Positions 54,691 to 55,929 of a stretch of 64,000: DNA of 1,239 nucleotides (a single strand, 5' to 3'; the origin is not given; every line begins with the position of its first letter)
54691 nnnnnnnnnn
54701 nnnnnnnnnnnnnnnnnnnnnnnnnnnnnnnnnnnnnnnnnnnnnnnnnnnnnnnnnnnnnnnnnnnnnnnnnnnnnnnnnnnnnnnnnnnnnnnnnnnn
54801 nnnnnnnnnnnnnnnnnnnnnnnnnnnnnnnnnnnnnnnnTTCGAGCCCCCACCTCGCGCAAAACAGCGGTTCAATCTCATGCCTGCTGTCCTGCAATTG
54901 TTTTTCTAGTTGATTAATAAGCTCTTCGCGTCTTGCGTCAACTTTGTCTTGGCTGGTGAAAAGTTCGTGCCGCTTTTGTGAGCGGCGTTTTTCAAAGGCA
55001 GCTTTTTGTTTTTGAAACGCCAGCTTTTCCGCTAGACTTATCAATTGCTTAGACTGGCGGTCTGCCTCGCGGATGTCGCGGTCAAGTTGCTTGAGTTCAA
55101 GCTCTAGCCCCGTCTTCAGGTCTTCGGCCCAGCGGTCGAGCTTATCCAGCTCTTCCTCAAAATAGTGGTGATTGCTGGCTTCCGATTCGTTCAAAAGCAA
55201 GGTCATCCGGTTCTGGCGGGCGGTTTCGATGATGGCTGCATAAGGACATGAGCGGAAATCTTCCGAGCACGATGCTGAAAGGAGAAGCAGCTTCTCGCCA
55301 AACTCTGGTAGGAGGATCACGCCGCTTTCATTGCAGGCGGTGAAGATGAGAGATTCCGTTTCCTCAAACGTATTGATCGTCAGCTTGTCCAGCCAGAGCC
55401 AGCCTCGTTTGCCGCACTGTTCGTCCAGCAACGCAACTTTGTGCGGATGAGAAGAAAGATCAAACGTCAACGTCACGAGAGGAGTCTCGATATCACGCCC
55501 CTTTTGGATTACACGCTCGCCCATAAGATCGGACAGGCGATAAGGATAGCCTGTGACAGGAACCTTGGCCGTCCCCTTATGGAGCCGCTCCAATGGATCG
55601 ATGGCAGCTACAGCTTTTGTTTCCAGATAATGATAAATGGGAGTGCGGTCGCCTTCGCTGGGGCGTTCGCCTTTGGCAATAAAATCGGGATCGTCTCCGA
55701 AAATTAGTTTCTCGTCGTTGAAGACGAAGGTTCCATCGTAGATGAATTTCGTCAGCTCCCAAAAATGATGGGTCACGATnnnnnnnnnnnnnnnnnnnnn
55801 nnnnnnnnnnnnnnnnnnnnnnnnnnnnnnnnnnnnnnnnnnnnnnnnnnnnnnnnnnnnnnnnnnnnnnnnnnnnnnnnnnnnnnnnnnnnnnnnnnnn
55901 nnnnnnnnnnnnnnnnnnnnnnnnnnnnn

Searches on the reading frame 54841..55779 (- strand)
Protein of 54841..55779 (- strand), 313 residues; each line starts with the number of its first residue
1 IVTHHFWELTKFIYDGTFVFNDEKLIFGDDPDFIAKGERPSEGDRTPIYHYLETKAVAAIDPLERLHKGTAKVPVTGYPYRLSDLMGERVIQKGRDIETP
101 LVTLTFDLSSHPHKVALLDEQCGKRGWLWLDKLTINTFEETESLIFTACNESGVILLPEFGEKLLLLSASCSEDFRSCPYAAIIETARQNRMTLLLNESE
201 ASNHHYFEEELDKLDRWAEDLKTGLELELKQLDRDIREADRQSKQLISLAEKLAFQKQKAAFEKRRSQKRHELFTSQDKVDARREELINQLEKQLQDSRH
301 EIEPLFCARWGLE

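Call 42: find_related_loci(query=A2, collection=metagenome_contigs, flank=10000)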
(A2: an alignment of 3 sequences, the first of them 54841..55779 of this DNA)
Query A2 (313 aa) in metagenome_contigs; peptide patterns used: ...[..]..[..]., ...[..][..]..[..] (x = any residue, [..] = any of these).
600 stretches matched a pattern (row limit reached: there are more); 388 encode a relative of the query (tblastn E <= 1e-3); the best 80 are kept; 80 distinct loci.
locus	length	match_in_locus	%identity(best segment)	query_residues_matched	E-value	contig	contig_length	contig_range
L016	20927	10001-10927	71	2-310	9e-148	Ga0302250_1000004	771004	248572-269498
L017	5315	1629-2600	48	2-312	1e-101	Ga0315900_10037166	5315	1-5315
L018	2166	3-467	58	159-313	2e-55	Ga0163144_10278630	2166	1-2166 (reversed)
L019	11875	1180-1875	37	80-312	4e-44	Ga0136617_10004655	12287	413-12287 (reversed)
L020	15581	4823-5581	38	70-312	5e-44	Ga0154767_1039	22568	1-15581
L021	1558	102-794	36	80-312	3e-45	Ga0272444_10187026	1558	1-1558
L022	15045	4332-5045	38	75-313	1e-43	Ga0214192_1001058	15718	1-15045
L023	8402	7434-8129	38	80-310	1e-43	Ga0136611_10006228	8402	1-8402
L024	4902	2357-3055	40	80-312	1e-43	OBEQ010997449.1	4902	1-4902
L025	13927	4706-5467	38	70-313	2e-43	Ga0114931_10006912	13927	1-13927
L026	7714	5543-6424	32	6-312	3e-43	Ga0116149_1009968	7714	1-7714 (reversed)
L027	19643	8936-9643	38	77-312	9e-43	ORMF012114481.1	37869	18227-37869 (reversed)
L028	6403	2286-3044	39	70-312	7e-43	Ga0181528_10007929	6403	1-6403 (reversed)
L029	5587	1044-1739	38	80-312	1e-42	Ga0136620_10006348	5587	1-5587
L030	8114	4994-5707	38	80-312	3e-42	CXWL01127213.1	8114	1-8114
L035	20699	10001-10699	37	80-312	1e-41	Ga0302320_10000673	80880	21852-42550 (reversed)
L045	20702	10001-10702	36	80-312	2e-40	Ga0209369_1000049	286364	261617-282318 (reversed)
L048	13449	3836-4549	38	80-312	2e-40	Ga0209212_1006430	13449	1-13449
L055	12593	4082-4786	37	77-312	1e-39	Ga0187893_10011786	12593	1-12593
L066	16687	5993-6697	38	80-312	2e-39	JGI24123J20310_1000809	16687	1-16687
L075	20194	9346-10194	31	6-312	9e-39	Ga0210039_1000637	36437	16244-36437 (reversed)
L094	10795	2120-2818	35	80-312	1e-37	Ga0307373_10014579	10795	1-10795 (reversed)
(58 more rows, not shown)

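Call 50: search_protein_families(library=pfam, proteins=[L016:10968-13142:+, window:54841-55779:-], max_evalue=0.05)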
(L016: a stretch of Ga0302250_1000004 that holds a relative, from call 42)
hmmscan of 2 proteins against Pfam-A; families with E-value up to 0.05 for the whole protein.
L016:10968-13142:+ (724 aa): 10 families
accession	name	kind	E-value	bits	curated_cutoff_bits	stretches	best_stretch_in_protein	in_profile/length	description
PF13175.12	AAA_15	-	1.9e-42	146.7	32.1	1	3-402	1-372/374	AAA ATPase domain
PF20469.4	OLD-like_TOPRIM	-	6.4e-16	59.1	23.2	1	457-524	1-67/67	Overcoming lysogenization defect protein-like, TOPRIM domain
PF13304.12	AAA_21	-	6.5e-14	53.1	27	2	255-403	134-302/304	AAA domain, putative AbiEii toxin, Type IV TA system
PF11398.14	DUF2813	-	2e-07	31.1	21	1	4-51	3-50/372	Protein of unknown function (DUF2813)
PF02463.25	SMC_N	-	2.8e-07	30.7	40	1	3-50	1-51/220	RecF/RecN/SMC N terminal domain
PF13476.12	AAA_23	-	3.5e-06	28.2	27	1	7-115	2-87/201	AAA domain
PF16813.11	Cas_St_Csn2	-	5e-06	26.3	28.8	1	207-291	74-159/343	CRISPR-associated protein Csn2 subfamily St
PF00503.26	G-alpha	-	0.0025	17.5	48.8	1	28-84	26-80/333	G-protein alpha subunit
PF13555.12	AAA_29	-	0.0047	17.1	27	1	11-44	11-43/61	P-loop containing region of AAA domain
PF00005.33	ABC_tran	-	0.025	15.6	25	0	16-88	2-79/137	ABC transporter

window:54841-55779:- (313 aa): 0 families

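Call 60: search_protein_families(library=pfam, proteins=[L045:10887-13208:+, L045:13216-15006:+, L075:10457-12160:+, L055:4797-6626:+, L094:2921-6028:+, L035:10752-11957:+, L035:11954-12595:+, L066:9639-12476:+, L025:8908-10833:+, L048:4608-6614:+], max_evalue=0.001)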
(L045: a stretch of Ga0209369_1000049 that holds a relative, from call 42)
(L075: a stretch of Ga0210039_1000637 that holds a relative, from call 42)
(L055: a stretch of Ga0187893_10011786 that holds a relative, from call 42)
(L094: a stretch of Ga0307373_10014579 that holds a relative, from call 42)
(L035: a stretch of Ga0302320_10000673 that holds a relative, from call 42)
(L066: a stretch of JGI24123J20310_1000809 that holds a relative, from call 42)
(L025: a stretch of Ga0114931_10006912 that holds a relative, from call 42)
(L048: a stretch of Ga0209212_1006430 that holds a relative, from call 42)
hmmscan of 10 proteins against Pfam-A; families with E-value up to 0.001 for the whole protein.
L045:10887-13208:+ (773 aa): 7 families
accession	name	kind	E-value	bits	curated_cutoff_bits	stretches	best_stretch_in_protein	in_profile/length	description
PF02463.25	SMC_N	-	6.6e-10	39.2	40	1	7-566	2-198/220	RecF/RecN/SMC N terminal domain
PF13476.12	AAA_23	-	3.3e-07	31.6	27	1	10-71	2-59/201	AAA domain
PF13175.12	AAA_15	-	1.3e-05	25.4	32.1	1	7-54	3-47/374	AAA ATPase domain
PF13166.12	AAA_13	-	2.5e-05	23.6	36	1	26-57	12-43/713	AAA domain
PF13304.12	AAA_21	-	3.1e-05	24.7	27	1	32-61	1-33/304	AAA domain, putative AbiEii toxin, Type IV TA system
PF13514.12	AAA_27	-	0.00019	21.5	22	1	7-55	3-51/206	AAA domain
PF13555.12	AAA_29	-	0.00025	21.2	27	1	24-53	17-45/61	P-loop containing region of AAA domain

L045:13216-15006:+ (596 aa): 1 family
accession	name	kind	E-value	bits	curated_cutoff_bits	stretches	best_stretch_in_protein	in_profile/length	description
PF10592.14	AIPR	-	9.7e-30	104.7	25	1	240-387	2-152/308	AIPR protein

L075:10457-12160:+ (567 aa): 7 families
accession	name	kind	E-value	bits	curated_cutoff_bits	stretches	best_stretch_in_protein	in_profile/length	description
PF13175.12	AAA_15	-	6.5e-32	112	32.1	1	1-367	1-374/374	AAA ATPase domain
PF13304.12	AAA_21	-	5.3e-18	66.6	27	1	256-368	220-304/304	AAA domain, putative AbiEii toxin, Type IV TA system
PF20469.4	OLD-like_TOPRIM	-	3.4e-15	56.8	23.2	1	425-488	1-67/67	Overcoming lysogenization defect protein-like, TOPRIM domain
PF11398.14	DUF2813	-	4.9e-11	43.1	21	1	1-69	1-75/372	Protein of unknown function (DUF2813)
PF13476.12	AAA_23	-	3.9e-10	41.1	27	1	6-204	2-148/201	AAA domain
PF02463.25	SMC_N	-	1e-08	35.3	40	1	3-43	2-45/220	RecF/RecN/SMC N terminal domain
PF13555.12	AAA_29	-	0.00015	21.9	27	1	3-50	4-50/61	P-loop containing region of AAA domain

L055:4797-6626:+ (609 aa): 1 family
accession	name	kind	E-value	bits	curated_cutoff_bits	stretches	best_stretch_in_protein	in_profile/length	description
PF10592.14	AIPR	-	5.3e-36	125.3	25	1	244-392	1-154/308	AIPR protein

L094:2921-6028:+ (1035 aa): 2 families
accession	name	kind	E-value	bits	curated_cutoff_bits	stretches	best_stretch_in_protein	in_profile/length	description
PF13304.12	AAA_21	-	3.6e-07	31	27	1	906-973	234-302/304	AAA domain, putative AbiEii toxin, Type IV TA system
PF02463.25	SMC_N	-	1e-05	25.5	40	0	717-978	135-206/220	RecF/RecN/SMC N terminal domain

L035:10752-11957:+ (401 aa): 5 families
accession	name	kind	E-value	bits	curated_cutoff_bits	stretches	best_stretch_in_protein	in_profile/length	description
PF13304.12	AAA_21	-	2.7e-29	103.7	27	1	29-331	3-304/304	AAA domain, putative AbiEii toxin, Type IV TA system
PF13175.12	AAA_15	-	2.4e-16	60.7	32.1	2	285-329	327-373/374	AAA ATPase domain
PF02463.25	SMC_N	-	5.4e-15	55.9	40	2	6-48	2-47/220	RecF/RecN/SMC N terminal domain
PF13476.12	AAA_23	-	1.4e-05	26.3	27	1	8-48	1-42/201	AAA domain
PF11398.14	DUF2813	-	2.3e-05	24.4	21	1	284-332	281-327/372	Protein of unknown function (DUF2813)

L035:11954-12595:+ (213 aa): 1 family
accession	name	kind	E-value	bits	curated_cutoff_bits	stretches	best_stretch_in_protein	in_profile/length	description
PF14103.11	DUF4276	-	3.7e-13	50.6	30.2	1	7-185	1-190/192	Domain of unknown function (DUF4276)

L066:9639-12476:+ (945 aa): 2 families
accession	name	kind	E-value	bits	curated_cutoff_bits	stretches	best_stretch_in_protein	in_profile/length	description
PF13476.12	AAA_23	-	2.6e-06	28.7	27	1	239-297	3-55/201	AAA domain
PF13175.12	AAA_15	-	0.00039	20.6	32.1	0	236-283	4-45/374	AAA ATPase domain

L025:8908-10833:+ (641 aa): 4 families
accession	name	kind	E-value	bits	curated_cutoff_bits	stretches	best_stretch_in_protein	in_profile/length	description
PF01935.23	DUF87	-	1.3e-36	127.2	23.2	1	134-435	2-219/220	Helicase HerA, central domain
PF05872.18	HerA_C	-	7.2e-09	35.2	22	1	444-552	246-361/502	Helicase HerA-like C-terminal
PF01580.24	FtsK_SpoIIIE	-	1.2e-05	25.3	24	0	152-179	37-63/221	FtsK/SpoIIIE family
PF10412.15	TrwB_AAD_bind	-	1.2e-05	24.9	20.5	1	144-202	4-58/387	Type IV secretion-system coupling protein DNA-binding domain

L048:4608-6614:+ (668 aa): 2 families
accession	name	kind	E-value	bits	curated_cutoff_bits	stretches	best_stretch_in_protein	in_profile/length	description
PF02518.31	HATPase_c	-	2.7e-06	28.2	26.4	1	23-109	6-82/111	Histidine kinase-, DNA gyrase B-, and HSP90-like ATPase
PF13589.12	HATPase_c_3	-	3.8e-05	24.2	25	1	23-134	7-105/137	Histidine kinase-, DNA gyrase B-, and HSP90-like ATPase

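Call 68: search_solved_structures(query=L016:13139-14827:+, max_evalue=0.001, show_alignments=1)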
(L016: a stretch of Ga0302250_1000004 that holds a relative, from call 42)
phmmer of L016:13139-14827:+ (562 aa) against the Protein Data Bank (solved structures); distinct sequences matched with E-value up to 0.001: 10.
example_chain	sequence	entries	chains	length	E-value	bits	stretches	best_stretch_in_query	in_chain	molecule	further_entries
6k0w_B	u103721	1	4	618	6.2e-48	166.9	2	91-361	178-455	Adenine specific DNA methyltransferase (Mod)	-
4zcf_A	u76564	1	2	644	7.9e-30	107.1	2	91-175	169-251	Restriction endonuclease EcoP15I, modification subunit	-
7dsu_A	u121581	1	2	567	5.5e-22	81.2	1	41-353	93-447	Mbo45V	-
6pbd_A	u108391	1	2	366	1.6e-14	56.5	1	306-376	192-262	Modification methylase CcrMI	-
1g60_A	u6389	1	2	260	6.2e-14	54.6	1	284-360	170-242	Adenine-specific Methyltransferase MboIIA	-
1boo_A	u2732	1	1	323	1.4e-07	33.6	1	268-361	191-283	PROTEIN (N-4 CYTOSINE-SPECIFIC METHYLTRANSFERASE PVU II)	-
9c3u_A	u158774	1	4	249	7.5e-07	31.2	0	69-184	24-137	Methyltransferase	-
8urk_A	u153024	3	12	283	1.1e-06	30.6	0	69-184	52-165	Methyltransferase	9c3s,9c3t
5hek_A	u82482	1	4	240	1.6e-05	26.8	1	312-361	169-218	Adenine specific DNA methyltransferase (DpnA)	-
5hfj_A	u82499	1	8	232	1.7e-05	26.7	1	311-360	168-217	Adenine specific DNA methyltransferase (DpnA)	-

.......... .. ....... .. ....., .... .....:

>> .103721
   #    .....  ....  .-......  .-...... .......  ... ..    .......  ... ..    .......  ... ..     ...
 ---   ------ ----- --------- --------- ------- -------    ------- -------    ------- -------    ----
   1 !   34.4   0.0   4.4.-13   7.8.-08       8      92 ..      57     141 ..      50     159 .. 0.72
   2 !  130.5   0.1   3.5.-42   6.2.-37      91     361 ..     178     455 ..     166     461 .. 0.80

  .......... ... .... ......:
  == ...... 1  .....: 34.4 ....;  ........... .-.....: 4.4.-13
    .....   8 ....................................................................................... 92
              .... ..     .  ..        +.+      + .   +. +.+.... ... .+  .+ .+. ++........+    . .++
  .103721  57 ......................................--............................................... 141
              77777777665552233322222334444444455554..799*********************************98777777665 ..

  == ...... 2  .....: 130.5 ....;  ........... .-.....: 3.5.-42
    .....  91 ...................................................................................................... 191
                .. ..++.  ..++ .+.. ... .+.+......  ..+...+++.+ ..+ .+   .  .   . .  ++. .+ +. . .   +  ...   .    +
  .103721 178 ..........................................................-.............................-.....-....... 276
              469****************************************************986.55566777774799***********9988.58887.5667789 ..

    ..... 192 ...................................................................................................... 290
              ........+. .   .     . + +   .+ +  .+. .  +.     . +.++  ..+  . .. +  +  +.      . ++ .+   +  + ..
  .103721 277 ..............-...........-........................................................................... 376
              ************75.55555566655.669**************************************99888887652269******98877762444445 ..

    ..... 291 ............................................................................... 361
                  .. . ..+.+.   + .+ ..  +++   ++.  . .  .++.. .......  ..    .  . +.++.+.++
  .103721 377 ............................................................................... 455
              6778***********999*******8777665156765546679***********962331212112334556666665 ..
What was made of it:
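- Closest known: Classical type III R-M systems. Different: Mod has a ~190-aa C-terminal domain that does not align by sequence with the EcoP15I CTD (call 68).
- Sequence alignment to solved Mods stops at motif II (call 68).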

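Call 72: search_dna_similar(query=window:54841-55779:-, collection=plasmids, mode=protein, max_rows=12)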
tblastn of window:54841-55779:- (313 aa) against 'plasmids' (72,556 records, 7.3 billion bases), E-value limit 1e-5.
Records with a match: 43; places in all: 44; records where one place covers at least 80% of the query: 3.
Best place of each record, by identity: <60% 43.
By first word of the organism name: Salmonella 15; Klebsiella 11; Escherichia 2; Aeromonas 2; Roseomonas 2; Blastomonas 1; Planctomycetes 1; Deinococcus 1; Citrobacter 1; Raoultella 1; and 6 more.
By predicted mobility (MOB-suite, as given by PLSDB): conjugative 27; non-mobilizable 12; mobilizable 4.
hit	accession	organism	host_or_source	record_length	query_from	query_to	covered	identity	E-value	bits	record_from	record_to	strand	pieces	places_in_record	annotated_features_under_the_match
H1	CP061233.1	Escherichia coli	Sheep,cell culture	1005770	6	312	98%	29.0%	3e-26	116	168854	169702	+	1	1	none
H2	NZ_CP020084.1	Blastomonas fulva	Cell culture,microcystis culture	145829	2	312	99%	27.8%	2e-25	113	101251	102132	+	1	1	SNF2-related protein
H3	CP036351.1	Planctomycetes bacterium K2D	-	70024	80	312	74%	36.9%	3e-32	133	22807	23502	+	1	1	rapA: RNA polymerase-associated protein RapA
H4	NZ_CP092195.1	Deinococcus sp. KNUC1210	Setaria viridis,cell ...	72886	64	312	80%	34.3%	1e-27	120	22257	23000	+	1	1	SNF2-related protein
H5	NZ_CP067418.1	Aeromonas media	cell culture,water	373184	6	310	97%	27.9%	5e-25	112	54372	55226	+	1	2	SNF2-related protein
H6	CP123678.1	Salmonella enterica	animal-swine-market swine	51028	75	313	76%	35.2%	1e-31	132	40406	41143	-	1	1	SNF2-related protein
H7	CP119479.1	Salmonella enterica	Product-Raw-Ground, Comminuted or ...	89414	75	313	76%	35.2%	1e-31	132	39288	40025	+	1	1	SNF2-related protein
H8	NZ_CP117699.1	Salmonella enterica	Homo sapiens,tissue sample,leg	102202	75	313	76%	35.2%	1e-31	132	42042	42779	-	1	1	SNF2-related protein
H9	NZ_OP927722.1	Salmonella sp.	-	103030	75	313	76%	35.2%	1e-31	132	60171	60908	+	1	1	SNF2-related protein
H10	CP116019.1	Salmonella enterica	cell culture,pig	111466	75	313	76%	35.2%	1e-31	132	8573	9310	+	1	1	SNF2-related protein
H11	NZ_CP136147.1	Salmonella enterica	Homo sapiens,Skin secretion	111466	75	313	76%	35.2%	1e-31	132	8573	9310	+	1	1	SNF2-related protein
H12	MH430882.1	Salmonella enterica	-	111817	75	313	76%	35.2%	1e-31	132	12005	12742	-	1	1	rapA_2: RNA polymerase-associated protein RapA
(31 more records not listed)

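Call 73: get_annotated_region(hit=H8, flank=10000)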
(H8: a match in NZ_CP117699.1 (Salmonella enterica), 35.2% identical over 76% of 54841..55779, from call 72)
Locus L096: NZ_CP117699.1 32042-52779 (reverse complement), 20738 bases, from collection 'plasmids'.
description: Salmonella enterica subsp. enterica serovar London strain L1 plasmid unnamed1, complete sequence
organism: Salmonella enterica (NCBI taxid 149390)
taxonomy: Bacteria; Pseudomonadota; Gammaproteobacteria; Enterobacterales; Enterobacteriaceae; Salmonella; Salmonella enterica
host: -; source: Homo sapiens,tissue sample,leg; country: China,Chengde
typing (MOB-suite, as given by PLSDB): conjugative; replicon IncFIB; relaxase MOBC; mating-pair formation MPF_T
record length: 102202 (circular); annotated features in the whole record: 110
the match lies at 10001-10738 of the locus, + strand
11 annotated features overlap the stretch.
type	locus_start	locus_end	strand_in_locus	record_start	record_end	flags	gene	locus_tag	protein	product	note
CDS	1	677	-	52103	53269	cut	sopA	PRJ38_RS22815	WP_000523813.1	plasmid-partitioning protein SopA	-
CDS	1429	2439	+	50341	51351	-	-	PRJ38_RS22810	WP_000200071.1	RepB family plasmid replication initiator protein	GO:0006270 - DNA replication initiation [Evidence IEA]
CDS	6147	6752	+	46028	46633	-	-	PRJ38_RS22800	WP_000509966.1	recombinase family protein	GO:0006310 - DNA recombination [Evidence IEA]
CDS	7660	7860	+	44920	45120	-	-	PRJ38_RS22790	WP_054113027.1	helix-turn-helix domain-containing protein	-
CDS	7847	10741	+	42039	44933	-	-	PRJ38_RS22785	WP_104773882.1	SNF2-related protein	-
CDS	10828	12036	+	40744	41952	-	-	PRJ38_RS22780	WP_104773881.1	IS256 family transposase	-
CDS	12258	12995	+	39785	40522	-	-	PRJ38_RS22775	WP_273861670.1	Abi family protein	-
CDS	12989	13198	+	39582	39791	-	-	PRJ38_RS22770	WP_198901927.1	hypothetical protein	-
CDS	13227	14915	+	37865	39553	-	-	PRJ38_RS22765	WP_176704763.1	site-specific DNA-methyltransferase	GO:0006306 - DNA methylation [Evidence IEA]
CDS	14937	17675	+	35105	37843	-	-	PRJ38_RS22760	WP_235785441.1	DEAD/DEAH box helicase family protein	-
CDS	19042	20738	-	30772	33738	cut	-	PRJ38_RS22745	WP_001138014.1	Tn3-like element TnAs1 family transposase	GO:0006313 - DNA transposition [Evidence IEA]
